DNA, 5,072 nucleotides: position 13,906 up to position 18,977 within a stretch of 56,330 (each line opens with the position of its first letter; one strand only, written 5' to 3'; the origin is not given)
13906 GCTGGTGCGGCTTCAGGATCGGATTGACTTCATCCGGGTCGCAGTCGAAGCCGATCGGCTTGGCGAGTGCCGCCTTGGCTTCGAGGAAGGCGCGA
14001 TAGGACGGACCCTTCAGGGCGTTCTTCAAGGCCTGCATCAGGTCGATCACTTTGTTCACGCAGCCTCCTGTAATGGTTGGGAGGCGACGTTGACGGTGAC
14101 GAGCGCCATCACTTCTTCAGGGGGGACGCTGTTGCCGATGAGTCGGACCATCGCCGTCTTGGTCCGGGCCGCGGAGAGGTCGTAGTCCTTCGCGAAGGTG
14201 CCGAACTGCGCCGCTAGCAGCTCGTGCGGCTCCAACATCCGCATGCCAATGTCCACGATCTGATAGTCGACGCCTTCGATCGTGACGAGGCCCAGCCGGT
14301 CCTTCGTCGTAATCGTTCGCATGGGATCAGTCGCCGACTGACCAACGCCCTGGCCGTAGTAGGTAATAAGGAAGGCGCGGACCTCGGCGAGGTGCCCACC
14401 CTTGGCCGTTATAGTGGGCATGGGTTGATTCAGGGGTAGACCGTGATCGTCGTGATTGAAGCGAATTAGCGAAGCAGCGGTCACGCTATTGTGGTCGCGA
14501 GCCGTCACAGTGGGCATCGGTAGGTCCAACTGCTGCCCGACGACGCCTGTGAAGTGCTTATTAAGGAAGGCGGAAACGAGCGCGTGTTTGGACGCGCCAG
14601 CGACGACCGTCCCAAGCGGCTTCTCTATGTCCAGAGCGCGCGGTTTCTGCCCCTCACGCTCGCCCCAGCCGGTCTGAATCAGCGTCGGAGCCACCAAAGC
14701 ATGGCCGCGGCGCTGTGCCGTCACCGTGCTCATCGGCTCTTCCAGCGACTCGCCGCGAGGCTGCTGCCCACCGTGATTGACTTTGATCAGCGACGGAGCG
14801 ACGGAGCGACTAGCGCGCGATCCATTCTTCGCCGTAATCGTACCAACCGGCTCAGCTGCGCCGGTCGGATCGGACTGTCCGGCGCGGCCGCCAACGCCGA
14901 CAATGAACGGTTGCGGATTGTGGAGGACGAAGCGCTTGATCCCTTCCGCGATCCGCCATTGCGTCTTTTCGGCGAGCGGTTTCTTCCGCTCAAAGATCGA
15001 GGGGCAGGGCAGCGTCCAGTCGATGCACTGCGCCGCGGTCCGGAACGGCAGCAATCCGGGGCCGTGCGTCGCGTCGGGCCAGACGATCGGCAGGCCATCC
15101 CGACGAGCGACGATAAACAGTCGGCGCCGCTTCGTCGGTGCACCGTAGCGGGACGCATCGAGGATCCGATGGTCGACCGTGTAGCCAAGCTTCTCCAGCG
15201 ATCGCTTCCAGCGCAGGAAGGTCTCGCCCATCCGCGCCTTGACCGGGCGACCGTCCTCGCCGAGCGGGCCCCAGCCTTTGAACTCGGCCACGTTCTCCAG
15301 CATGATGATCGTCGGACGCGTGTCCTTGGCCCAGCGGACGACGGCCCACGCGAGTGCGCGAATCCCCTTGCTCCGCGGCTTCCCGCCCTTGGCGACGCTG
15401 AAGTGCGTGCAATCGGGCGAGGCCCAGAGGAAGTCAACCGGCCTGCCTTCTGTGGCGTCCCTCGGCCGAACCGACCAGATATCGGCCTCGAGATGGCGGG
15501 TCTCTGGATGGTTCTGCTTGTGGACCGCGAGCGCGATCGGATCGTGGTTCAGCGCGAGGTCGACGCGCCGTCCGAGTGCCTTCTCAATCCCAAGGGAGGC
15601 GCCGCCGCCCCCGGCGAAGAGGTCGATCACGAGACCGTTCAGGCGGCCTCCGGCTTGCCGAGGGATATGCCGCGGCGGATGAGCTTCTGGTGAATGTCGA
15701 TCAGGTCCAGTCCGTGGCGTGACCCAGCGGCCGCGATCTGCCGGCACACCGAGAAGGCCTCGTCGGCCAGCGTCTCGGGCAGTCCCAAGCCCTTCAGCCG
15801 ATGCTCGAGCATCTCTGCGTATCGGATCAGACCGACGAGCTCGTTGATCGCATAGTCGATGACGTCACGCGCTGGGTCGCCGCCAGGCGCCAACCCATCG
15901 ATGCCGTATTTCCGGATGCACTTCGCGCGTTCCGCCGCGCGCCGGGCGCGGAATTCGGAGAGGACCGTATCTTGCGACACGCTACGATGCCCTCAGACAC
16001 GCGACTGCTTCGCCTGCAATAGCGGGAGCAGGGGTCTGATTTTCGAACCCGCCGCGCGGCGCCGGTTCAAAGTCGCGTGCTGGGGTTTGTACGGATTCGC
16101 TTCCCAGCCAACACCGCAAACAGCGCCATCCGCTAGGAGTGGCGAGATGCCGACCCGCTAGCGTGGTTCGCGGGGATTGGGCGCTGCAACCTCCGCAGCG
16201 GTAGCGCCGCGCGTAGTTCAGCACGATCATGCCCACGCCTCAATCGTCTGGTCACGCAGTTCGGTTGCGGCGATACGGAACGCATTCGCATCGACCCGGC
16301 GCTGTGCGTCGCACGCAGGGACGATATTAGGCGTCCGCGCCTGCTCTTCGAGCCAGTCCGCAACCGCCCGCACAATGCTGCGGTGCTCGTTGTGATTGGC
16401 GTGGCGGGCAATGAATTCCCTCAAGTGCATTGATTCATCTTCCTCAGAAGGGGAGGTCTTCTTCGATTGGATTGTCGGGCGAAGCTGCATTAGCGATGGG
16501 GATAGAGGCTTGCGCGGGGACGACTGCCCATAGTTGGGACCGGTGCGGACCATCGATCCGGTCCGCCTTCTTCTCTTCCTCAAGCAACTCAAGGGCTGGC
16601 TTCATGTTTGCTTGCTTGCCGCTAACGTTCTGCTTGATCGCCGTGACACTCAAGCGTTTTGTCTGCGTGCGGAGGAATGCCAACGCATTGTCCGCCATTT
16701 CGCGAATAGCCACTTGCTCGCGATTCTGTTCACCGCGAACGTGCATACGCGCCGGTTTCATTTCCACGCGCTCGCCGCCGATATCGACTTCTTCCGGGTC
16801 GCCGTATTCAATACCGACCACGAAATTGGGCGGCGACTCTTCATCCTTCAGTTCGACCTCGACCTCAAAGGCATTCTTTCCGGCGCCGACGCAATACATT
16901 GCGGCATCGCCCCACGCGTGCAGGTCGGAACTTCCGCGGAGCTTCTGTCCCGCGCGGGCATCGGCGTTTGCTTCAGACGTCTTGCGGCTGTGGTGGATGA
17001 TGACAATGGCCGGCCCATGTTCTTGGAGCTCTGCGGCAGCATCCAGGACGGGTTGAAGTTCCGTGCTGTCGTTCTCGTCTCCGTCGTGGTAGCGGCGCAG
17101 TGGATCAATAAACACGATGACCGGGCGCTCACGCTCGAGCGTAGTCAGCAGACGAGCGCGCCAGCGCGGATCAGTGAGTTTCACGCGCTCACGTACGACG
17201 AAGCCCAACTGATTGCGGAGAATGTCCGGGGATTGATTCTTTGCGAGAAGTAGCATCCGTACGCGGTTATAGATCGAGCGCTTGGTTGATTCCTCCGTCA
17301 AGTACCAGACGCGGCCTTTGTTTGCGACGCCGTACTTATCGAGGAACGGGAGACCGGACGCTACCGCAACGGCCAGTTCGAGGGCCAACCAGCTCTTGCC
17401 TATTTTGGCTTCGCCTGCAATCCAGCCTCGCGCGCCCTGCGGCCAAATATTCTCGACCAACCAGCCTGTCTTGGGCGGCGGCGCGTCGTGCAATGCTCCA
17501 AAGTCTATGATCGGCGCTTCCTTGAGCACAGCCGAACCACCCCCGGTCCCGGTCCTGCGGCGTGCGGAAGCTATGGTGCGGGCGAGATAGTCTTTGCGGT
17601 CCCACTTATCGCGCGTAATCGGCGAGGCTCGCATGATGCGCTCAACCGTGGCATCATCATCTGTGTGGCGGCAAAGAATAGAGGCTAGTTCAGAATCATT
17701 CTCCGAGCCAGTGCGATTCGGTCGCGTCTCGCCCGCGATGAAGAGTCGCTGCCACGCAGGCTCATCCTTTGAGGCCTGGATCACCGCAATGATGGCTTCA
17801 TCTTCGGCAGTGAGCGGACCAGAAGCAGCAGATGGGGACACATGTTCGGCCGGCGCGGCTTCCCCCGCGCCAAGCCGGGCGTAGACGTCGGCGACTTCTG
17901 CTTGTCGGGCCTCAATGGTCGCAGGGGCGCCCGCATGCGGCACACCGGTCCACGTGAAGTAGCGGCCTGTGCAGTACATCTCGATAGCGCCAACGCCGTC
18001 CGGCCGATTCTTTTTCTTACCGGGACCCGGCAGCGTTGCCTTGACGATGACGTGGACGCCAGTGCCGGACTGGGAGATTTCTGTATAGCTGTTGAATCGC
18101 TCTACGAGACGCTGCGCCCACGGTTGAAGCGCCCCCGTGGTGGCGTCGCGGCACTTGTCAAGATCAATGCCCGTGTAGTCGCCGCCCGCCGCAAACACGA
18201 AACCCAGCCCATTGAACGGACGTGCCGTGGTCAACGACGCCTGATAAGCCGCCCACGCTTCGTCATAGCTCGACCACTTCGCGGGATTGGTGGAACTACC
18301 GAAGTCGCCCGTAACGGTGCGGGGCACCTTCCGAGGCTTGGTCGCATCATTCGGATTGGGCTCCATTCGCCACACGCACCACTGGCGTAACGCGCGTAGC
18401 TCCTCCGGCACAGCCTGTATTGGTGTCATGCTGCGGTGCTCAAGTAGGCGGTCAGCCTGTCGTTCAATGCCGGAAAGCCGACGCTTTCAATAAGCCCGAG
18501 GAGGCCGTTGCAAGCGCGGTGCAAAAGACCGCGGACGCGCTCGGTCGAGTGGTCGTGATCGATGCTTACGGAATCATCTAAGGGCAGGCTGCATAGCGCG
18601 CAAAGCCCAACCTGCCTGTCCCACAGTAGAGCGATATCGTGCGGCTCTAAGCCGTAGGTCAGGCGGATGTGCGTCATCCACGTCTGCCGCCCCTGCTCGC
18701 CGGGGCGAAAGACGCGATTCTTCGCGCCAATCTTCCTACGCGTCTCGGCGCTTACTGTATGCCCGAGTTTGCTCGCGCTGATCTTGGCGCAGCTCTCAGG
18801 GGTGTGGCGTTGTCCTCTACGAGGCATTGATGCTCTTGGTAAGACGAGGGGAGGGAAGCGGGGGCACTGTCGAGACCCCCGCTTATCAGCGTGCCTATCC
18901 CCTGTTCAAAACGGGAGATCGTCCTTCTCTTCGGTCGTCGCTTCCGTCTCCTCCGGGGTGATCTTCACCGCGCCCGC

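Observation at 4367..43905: Recurrent 14-15 nt motif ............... upstream of nearly every operon: candidate phage-specific promoter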

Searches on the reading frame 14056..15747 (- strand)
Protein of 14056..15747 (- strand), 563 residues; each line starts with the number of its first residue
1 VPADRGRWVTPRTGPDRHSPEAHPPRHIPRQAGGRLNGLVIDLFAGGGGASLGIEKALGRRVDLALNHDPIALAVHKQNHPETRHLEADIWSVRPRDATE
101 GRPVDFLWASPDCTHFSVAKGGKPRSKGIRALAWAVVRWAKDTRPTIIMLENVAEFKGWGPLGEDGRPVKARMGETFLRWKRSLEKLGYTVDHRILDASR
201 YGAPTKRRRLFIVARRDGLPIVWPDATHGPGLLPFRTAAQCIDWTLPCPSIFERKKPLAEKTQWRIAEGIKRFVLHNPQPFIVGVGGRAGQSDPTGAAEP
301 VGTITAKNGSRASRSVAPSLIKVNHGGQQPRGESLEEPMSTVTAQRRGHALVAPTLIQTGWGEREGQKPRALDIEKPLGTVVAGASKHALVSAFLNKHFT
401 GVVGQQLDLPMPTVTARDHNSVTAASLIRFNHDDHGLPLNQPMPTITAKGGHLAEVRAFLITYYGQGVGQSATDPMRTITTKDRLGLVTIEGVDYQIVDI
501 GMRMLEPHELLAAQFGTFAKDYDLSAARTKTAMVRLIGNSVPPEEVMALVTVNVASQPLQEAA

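Call 7: search_protein_families(library=pfam, proteins=[window:14056-15747:-], max_evalue=0.01)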
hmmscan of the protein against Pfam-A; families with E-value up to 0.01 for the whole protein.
window:14056-15747:- (563 aa): 1 family
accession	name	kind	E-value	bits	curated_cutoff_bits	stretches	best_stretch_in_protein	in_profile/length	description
PF00145.23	DNA_methylase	-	9.3e-33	114.4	22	1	40-221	3-167/324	C-5 cytosine-specific DNA methylase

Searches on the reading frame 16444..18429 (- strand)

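Call 7: search_protein_families(library=pfam, proteins=[window:16444-18429:-], max_evalue=0.01)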
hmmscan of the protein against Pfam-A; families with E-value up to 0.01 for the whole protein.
window:16444-18429:- (661 aa): 3 families
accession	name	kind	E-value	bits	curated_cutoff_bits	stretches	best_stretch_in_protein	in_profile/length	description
PF13481.12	AAA_25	-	3.9e-31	108.6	27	1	314-485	15-194/195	AAA domain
PF22763.1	NrS1-1_pol-like_HBD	-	2.7e-07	30.8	27.9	1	242-293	2-58/64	NrS-1 polymerase HBD domain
PF22448.1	RepB_primase_C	-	0.0029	17.9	26.1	1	242-289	4-54/54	RepB DNA-primase C-terminal helical domain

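Call 75: search_protein_families(library=phrogs, proteins=[window:16444-18429:-], max_evalue=0.001)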
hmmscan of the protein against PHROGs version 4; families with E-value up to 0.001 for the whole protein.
window:16444-18429:- (661 aa): 17 families
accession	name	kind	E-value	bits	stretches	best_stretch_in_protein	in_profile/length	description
phrog_13901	-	DNA, RNA and nucleotide metabolism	2.9e-62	211.8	1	4-289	8-291/341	DNA primase/helicase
phrog_1829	-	DNA, RNA and nucleotide metabolism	9.5e-57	193.7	1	5-293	4-293/772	DNA primase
phrog_3123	-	unknown function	1.7e-36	127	1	319-519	328-542/583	-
phrog_3022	-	DNA, RNA and nucleotide metabolism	4.7e-35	122.2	1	4-290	6-292/788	DNA primase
phrog_15962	-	DNA, RNA and nucleotide metabolism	5.4e-23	82.1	1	5-181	29-205/835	DNA primase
phrog_8643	-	DNA, RNA and nucleotide metabolism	5.9e-23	82.6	1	6-169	36-175/179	DNA polymerase/primase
phrog_906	-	DNA, RNA and nucleotide metabolism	4.2e-16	59.9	1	307-505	503-688/872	DNA polymerase/primase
phrog_1284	-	unknown function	5.1e-16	59.9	1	320-508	23-216/306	-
phrog_2597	-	DNA, RNA and nucleotide metabolism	3.3e-15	56.7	1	314-488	349-521/747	DNA primase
phrog_35045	-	DNA, RNA and nucleotide metabolism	1.7e-11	44.1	2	47-131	51-130/826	DNA primase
phrog_6357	-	unknown function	3.9e-11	43.8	1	320-503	19-183/321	-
phrog_2850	-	unknown function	9e-11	42.3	1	322-502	148-326/465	-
phrog_13004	-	unknown function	3.8e-09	36.8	1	336-533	137-342/363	-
phrog_6012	-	DNA, RNA and nucleotide metabolism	4.4e-07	30.5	1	316-489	131-301/447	DNA helicase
phrog_239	-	DNA, RNA and nucleotide metabolism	6.5e-06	26.4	1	317-511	344-551/801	DNA primase/helicase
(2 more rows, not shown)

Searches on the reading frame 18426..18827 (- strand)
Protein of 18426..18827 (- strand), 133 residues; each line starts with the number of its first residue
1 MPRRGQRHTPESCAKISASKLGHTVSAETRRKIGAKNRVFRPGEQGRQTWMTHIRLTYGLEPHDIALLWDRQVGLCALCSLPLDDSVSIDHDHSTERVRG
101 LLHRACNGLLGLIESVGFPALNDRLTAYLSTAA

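Call 77: search_protein_families(library=pfam, proteins=[window:18426-18827:-], max_evalue=0.01)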
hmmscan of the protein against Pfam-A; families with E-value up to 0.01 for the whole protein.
window:18426-18827:- (133 aa): 2 families
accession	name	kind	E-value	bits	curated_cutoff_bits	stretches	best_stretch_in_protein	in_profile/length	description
PF02945.21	Endonuclease_7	-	5.3e-11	42.7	23.6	1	53-113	3-66/82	Recombination endonuclease VII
PF07460.16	NUMOD3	-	0.0026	18.1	20.4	0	5-23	1-19/37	NUMOD3 motif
